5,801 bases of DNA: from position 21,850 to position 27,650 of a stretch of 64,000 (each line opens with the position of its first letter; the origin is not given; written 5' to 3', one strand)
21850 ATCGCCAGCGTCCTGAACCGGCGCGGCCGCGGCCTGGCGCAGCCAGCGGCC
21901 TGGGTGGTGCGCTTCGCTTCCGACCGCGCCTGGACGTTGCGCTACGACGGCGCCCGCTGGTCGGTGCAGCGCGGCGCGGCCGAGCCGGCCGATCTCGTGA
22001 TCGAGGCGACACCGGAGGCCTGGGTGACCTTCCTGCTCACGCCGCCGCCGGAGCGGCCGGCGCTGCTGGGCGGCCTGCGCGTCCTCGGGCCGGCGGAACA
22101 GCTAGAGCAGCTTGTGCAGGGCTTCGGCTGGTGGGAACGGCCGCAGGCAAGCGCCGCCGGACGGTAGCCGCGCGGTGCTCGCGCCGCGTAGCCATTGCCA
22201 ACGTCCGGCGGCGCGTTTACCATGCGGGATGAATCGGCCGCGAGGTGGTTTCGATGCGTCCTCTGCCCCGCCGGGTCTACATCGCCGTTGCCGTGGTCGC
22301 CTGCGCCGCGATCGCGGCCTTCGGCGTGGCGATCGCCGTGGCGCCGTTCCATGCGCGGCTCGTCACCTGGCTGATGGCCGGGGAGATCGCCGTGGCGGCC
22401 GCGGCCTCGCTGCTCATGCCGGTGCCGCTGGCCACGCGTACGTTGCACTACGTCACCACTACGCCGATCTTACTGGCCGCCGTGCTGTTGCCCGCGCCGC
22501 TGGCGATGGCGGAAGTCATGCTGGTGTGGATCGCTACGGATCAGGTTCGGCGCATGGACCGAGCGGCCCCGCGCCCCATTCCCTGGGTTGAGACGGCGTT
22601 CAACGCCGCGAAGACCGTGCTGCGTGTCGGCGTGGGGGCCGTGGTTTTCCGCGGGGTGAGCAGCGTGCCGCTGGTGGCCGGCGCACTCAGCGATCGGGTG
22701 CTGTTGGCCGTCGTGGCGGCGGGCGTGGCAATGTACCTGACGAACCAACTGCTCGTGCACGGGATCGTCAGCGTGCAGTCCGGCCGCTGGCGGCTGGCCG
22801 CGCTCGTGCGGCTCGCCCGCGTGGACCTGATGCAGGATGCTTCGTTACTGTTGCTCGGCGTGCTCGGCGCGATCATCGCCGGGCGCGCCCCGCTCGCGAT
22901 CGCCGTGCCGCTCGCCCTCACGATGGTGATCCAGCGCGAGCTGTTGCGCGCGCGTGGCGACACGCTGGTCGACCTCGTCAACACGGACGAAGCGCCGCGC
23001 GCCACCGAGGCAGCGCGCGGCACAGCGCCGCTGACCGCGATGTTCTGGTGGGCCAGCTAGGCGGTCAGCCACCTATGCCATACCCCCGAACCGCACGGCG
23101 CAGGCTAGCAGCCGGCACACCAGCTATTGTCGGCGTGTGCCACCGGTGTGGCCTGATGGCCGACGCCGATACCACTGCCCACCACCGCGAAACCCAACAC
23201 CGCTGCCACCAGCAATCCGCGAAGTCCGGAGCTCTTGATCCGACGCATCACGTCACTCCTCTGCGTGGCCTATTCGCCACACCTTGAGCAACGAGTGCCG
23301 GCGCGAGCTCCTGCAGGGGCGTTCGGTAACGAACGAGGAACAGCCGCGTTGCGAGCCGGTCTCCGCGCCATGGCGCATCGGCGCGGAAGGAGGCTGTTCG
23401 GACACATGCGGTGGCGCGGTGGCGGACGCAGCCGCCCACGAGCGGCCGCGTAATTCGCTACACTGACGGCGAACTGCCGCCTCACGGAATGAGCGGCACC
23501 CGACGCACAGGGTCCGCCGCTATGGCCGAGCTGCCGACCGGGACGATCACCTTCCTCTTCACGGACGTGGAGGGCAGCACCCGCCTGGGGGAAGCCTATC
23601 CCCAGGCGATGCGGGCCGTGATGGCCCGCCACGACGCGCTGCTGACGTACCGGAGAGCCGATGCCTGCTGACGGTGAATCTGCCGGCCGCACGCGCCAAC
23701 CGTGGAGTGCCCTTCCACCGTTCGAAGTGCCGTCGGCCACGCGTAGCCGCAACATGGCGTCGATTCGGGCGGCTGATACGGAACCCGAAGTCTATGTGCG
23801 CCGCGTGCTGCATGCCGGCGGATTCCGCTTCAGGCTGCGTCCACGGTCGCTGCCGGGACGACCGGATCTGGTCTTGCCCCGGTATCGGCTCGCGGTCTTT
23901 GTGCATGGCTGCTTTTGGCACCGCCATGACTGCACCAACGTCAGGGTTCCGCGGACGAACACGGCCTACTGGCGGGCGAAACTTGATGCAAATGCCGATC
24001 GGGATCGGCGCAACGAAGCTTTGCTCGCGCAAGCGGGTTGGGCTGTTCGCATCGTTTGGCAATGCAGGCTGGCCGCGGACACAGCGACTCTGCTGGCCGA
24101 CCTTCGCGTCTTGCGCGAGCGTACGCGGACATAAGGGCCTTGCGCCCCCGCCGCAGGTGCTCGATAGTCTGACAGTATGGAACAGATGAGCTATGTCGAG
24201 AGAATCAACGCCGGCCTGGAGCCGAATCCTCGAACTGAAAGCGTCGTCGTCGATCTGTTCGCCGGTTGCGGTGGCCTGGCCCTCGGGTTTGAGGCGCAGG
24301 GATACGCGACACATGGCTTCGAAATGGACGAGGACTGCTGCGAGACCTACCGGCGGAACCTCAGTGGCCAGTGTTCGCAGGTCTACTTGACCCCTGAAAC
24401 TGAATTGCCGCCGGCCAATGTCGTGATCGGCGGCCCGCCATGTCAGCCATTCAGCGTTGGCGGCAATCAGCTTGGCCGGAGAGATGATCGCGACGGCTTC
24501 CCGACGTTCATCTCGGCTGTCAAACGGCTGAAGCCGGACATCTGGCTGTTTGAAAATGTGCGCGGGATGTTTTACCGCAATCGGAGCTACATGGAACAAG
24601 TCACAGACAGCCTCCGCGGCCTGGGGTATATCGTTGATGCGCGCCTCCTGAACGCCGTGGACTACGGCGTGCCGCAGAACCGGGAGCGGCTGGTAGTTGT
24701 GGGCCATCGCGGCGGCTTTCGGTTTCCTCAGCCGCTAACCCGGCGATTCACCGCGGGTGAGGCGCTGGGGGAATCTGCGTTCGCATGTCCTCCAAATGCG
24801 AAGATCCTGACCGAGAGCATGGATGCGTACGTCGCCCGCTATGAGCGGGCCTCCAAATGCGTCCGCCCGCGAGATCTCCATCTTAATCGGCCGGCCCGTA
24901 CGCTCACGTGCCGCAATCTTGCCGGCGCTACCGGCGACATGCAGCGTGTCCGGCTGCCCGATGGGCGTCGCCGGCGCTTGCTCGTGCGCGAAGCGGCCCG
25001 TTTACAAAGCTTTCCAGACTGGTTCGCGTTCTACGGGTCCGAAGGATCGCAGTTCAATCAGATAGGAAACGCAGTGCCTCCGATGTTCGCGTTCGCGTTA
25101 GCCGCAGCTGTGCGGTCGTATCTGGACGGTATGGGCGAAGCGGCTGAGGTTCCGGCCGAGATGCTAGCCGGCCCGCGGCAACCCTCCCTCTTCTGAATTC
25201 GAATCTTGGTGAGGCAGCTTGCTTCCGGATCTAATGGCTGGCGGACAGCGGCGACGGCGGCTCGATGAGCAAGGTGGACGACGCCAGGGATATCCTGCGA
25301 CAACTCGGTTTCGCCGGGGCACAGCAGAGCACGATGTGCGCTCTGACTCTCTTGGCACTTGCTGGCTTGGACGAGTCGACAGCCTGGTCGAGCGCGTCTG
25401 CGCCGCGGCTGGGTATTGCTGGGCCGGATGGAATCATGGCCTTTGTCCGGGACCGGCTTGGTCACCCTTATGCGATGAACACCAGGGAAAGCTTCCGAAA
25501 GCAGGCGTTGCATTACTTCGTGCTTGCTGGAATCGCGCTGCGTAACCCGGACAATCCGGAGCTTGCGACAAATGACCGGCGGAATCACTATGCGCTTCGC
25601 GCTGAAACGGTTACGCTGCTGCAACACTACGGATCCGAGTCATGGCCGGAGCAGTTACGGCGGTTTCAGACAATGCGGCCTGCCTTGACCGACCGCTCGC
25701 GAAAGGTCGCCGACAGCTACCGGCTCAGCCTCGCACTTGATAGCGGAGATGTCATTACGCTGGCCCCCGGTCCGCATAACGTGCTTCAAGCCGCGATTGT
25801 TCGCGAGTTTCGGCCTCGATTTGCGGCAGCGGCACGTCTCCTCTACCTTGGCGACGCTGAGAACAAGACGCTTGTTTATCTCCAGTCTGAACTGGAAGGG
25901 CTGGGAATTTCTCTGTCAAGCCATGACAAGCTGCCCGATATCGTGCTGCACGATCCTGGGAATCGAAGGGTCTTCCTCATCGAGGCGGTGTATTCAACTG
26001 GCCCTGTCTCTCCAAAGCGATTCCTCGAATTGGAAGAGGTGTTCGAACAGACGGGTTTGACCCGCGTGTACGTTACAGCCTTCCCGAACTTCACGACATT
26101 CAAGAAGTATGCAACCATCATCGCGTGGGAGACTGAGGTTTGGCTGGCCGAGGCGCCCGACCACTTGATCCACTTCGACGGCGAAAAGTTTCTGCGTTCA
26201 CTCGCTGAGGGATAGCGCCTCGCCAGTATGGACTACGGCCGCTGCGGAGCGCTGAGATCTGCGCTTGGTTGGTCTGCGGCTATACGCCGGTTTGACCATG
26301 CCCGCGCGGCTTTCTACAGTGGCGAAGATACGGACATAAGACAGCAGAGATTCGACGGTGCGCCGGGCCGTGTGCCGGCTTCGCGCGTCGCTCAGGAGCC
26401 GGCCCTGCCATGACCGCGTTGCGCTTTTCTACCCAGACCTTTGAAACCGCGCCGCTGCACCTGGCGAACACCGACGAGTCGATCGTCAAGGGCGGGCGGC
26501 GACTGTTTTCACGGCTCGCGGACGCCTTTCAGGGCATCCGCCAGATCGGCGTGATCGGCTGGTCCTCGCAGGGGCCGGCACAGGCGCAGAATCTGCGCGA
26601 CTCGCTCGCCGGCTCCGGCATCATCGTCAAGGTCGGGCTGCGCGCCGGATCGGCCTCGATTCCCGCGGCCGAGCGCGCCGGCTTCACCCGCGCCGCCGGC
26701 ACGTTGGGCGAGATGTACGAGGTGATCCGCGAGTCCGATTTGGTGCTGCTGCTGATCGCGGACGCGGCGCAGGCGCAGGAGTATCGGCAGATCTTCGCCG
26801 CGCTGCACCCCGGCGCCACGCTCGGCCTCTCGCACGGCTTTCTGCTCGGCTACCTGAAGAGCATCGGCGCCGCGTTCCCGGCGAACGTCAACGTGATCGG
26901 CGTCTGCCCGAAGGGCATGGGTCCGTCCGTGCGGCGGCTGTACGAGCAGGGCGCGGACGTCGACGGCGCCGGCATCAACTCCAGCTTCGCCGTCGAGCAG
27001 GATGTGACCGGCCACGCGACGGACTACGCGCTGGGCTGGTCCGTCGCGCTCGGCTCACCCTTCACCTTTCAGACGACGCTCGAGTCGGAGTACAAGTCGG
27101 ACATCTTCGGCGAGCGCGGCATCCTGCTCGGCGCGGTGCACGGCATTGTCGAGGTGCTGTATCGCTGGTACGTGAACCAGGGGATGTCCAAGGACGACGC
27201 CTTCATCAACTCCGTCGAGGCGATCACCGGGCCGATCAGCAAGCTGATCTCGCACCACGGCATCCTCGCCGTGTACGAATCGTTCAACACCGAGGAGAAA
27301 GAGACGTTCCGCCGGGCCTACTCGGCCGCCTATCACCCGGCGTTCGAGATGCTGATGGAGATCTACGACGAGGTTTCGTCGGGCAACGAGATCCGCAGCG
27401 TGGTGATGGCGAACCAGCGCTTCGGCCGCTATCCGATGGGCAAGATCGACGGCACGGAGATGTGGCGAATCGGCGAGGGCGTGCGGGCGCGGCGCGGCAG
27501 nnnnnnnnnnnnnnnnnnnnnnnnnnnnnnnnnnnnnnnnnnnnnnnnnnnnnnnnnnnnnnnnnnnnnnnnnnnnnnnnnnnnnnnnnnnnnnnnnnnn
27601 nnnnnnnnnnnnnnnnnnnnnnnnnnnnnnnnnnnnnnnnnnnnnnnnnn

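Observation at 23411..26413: Lower-GC vsr-dcm-restriction-endonuclease island next to an adenylate-cyclase remnant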

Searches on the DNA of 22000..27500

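Call 71: search_rna_families(source=window, start=22000, end=27500, threshold=gathering)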
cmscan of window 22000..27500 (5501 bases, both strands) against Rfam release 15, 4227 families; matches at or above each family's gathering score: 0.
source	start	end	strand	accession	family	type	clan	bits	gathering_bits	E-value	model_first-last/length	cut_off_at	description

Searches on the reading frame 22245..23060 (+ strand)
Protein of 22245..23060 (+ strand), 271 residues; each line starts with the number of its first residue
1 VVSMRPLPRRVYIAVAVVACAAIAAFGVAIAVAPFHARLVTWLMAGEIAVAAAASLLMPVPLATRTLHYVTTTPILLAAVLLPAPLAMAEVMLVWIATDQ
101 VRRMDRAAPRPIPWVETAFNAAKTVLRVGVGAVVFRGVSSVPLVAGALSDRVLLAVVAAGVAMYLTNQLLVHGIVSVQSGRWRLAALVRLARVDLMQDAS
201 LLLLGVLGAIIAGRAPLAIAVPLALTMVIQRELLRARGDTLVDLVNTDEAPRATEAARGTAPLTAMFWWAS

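Call 3: search_protein_families(library=pfam, proteins=[window:22245-23060:+], max_evalue=0.01)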
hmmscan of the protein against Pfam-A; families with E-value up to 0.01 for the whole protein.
window:22245-23060:+ (271 aa): 0 families

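Call 23: find_related_loci(query=window:22245-23060:+, collection=metagenome_contigs, flank=10000)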
Query window:22245-23060:+ (271 aa) in metagenome_contigs; peptide patterns used: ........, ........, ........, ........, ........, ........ (x = any residue, [..] = any of these).
94 stretches matched a pattern; 1 encode a relative of the query (tblastn E <= 1e-3); 1 distinct loci.
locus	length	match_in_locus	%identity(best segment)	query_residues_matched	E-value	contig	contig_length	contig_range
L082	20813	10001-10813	74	1-271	2e-106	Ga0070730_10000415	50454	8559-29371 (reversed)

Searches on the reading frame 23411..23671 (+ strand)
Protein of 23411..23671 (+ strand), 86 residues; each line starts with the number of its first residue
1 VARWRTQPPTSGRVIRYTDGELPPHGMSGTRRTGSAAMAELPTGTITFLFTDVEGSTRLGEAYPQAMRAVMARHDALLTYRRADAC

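Call 3: search_protein_families(library=pfam, proteins=[window:23411-23671:+], max_evalue=0.01)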
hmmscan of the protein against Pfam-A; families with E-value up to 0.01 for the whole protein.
window:23411-23671:+ (86 aa): 0 families

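Call 4: search_protein_families(library=ncbifam, proteins=[window:23411-23671:+], max_evalue=0.01)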
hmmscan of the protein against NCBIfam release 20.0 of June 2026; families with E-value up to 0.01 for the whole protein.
window:23411-23671:+ (86 aa): 0 families

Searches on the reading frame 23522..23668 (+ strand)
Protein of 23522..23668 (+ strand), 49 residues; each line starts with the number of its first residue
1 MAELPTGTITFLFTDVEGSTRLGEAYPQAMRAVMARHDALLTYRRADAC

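Call 21: find_homologous_proteins(query=window:23522-23668:+, max_evalue=0.001)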
Query seq(49 aa) (49 aa): 47 proteins with E <= 0.001 among 58 candidates.
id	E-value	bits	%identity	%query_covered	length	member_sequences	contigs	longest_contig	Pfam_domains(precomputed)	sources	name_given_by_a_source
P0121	1.1e-24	101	100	100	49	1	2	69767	-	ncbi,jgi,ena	-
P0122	2.8e-13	66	72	88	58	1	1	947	-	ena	-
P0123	2.8e-13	66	87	78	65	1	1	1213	-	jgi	jgi:class 3 adenylate cyclase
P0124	5.1e-13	65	73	92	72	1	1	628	-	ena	-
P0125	7.4e-13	64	78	84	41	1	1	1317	-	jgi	jgi:class 3 adenylate cyclase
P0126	1.0e-11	61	78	82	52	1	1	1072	-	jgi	jgi:class 3 adenylate cyclase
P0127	8.8e-11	58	68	84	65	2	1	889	PF00211.26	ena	-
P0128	8.8e-11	58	76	78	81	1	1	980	-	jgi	jgi:hypothetical protein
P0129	1.5e-10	57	69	92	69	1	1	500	-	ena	-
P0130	1.5e-10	57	73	84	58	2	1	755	-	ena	-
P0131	1.6e-10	57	71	84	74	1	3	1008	PF00211.26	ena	-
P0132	2.1e-10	57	71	84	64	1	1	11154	-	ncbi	-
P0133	2.6e-10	57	76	78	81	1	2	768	PF00211.26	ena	-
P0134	3.3e-10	56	73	84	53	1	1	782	-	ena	-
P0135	3.4e-10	56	76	84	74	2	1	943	-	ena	-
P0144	4.3e-9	53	68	84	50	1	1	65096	-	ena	-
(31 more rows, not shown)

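Call 32: find_encoding_contigs(protein=P0144, flank=5000, max_places=2)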
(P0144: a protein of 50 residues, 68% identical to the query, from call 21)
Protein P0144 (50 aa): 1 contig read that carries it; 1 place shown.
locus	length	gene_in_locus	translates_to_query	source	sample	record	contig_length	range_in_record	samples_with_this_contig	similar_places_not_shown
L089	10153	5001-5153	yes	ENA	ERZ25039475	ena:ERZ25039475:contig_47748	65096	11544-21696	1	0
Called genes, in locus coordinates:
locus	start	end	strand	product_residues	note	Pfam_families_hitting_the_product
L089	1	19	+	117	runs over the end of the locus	-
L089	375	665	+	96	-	-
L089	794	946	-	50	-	PF00482:T2SSF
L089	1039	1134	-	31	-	-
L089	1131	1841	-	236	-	PF00482:T2SSF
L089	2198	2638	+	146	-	PF00312:Ribosomal_S15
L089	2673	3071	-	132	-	-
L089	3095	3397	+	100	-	PF03725:RNase_PH_C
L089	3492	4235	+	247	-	PF01138:RNase_PH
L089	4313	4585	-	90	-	-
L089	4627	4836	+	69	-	PF00575:S1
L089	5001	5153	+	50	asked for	-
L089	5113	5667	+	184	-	-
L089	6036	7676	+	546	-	PF25872:HTH_77, PF13424:TPR_12 (faint)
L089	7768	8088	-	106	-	PF01909:NTP_transf_2 (weak), PF18765:Polbeta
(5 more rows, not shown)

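Call 33: find_encoding_contigs(protein=P0132, flank=5000, max_places=2)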
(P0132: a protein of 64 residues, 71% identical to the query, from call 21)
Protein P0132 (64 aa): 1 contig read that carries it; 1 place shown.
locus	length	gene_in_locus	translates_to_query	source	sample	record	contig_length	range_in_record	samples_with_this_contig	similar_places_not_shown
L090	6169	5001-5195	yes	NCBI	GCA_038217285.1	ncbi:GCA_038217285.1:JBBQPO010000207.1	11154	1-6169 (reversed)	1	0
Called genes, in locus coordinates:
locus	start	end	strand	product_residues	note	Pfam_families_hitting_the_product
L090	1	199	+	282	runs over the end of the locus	PF01940:DUF92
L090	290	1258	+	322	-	PF00248:Aldo_ket_red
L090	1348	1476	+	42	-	-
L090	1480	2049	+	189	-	-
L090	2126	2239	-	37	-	-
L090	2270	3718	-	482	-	PF00309:Sigma54_AID (weak), PF04963:Sigma54_CBD, PF04552:Sigma54_DBD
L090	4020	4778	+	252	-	PF01261:AP_endonuc_2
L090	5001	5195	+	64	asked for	-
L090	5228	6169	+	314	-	?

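Call 78: search_protein_representatives(protein=window:23522-23668:+)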
Query: 49 residues. Proteins with E-value up to 0.001 (for the whole library): 7638; up to 1e-10: 187; up to 1e-30: 0. The best 150 are listed.
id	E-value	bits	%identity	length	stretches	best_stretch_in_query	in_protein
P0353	2.3e-19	82.8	41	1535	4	4-41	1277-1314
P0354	2.0e-17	76.9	51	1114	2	3-41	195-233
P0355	2.7e-16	73.4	38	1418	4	4-41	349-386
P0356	3.0e-14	67.1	88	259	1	1-42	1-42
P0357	6.0e-14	66.2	88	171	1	2-42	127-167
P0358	2.3e-13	64.4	76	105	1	1-42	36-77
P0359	3.4e-13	63.9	83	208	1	1-42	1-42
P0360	4.1e-13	63.6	35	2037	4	5-41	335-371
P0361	5.0e-13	63.4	71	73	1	1-42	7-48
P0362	6.6e-13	63.0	68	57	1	1-44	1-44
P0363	7.0e-13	62.9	83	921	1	1-42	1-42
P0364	7.2e-13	62.9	45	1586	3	5-41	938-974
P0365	1.2e-12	62.1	74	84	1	1-42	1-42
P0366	1.5e-12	61.8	76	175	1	1-42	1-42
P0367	1.7e-12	61.7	67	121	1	1-43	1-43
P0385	5.9e-12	60.1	85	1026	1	3-42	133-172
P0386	6.0e-12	60.0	80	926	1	3-43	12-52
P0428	2.1e-11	58.3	74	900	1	1-42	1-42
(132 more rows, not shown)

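Call 79: search_protein_families(library=pfam, proteins=[P0363, P0385, P0386, P0428, P0356], max_evalue=0.001)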
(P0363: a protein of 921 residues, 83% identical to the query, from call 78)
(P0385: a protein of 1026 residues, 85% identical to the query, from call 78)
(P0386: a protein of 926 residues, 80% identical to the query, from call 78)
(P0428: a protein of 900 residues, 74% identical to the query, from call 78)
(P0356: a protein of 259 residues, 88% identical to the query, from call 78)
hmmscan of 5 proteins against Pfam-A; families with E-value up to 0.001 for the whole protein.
P0363 (921 aa): 7 families
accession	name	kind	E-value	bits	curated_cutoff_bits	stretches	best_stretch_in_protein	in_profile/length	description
PF00211.25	Guanylate_cyc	-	1.9e-11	44.3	21.9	1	5-161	5-171/183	Adenylate and Guanylate cyclase catalytic domain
PF00931.28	NB-ARC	-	1.5e-08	34.6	23.5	1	216-404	16-201/248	NB-ARC domain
PF13401.12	AAA_22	-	3e-08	34.5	27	1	217-310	4-101/130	AAA domain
PF13191.12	AAA_16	-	1.4e-06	29.3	32.6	1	201-271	2-72/167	AAA ATPase domain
PF20703.3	nSTAND1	-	1e-05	25.8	27.1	1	200-308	15-130/379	Novel STAND NTPase 1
PF13481.12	AAA_25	-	6.8e-05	23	27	1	211-250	26-61/195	AAA domain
PF13424.12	TPR_12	-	0.00013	22.5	30.1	1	725-780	18-75/77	Tetratricopeptide repeat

P0385 (1026 aa): 6 families
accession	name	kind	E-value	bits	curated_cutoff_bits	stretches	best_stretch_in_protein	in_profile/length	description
PF00211.25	Guanylate_cyc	-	1.2e-09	38.4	21.9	1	135-273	5-156/183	Adenylate and Guanylate cyclase catalytic domain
PF13560.12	HTH_31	-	3.7e-07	30.8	27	1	24-73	4-54/64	Helix-turn-helix domain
PF13401.12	AAA_22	-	1.4e-06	29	27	1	347-447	4-108/130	AAA domain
PF01381.28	HTH_3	-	2.3e-06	28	23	1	26-63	1-38/55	Helix-turn-helix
PF20703.3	nSTAND1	-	6.4e-05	23.2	27.1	1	328-441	13-133/379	Novel STAND NTPase 1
PF13424.12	TPR_12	-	7.8e-05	23.2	30.1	1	851-917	6-74/77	Tetratricopeptide repeat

P0386 (926 aa): 6 families
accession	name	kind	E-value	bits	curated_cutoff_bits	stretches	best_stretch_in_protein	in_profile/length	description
PF00211.25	Guanylate_cyc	-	5.6e-09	36.3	21.9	1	18-150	9-154/183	Adenylate and Guanylate cyclase catalytic domain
PF13401.12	AAA_22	-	4.9e-08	33.8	27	1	230-327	6-101/130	AAA domain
PF00931.28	NB-ARC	-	9.2e-08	32.1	23.5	1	215-341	3-137/248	NB-ARC domain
PF05729.18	NACHT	-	6.3e-07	29.8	26.7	1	233-365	4-155/167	NACHT domain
PF13191.12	AAA_16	-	5e-05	24.3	32.6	1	210-314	2-142/167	AAA ATPase domain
PF13424.12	TPR_12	-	0.00015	22.3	30.1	1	701-751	24-76/77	Tetratricopeptide repeat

P0428 (900 aa): 6 families
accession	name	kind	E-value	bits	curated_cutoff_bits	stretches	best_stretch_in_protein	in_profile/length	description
PF00211.25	Guanylate_cyc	-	2.1e-12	47.5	21.9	1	5-154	5-166/183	Adenylate and Guanylate cyclase catalytic domain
PF13401.12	AAA_22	-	5e-07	30.5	27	1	215-315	4-101/130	AAA domain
PF00931.28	NB-ARC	-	3e-05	23.8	23.5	1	203-300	2-109/248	NB-ARC domain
PF13481.12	AAA_25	-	3.4e-05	24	27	1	209-246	26-59/195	AAA domain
PF13191.12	AAA_16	-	0.00016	22.6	32.6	1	199-316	2-157/167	AAA ATPase domain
PF20703.3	nSTAND1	-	0.0004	20.6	27.1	1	198-316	15-146/379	Novel STAND NTPase 1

P0356 (259 aa): 1 family
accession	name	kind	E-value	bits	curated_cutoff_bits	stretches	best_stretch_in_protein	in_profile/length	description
PF00211.25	Guanylate_cyc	-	3.4e-06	27.2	21.9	1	5-119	5-132/183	Adenylate and Guanylate cyclase catalytic domain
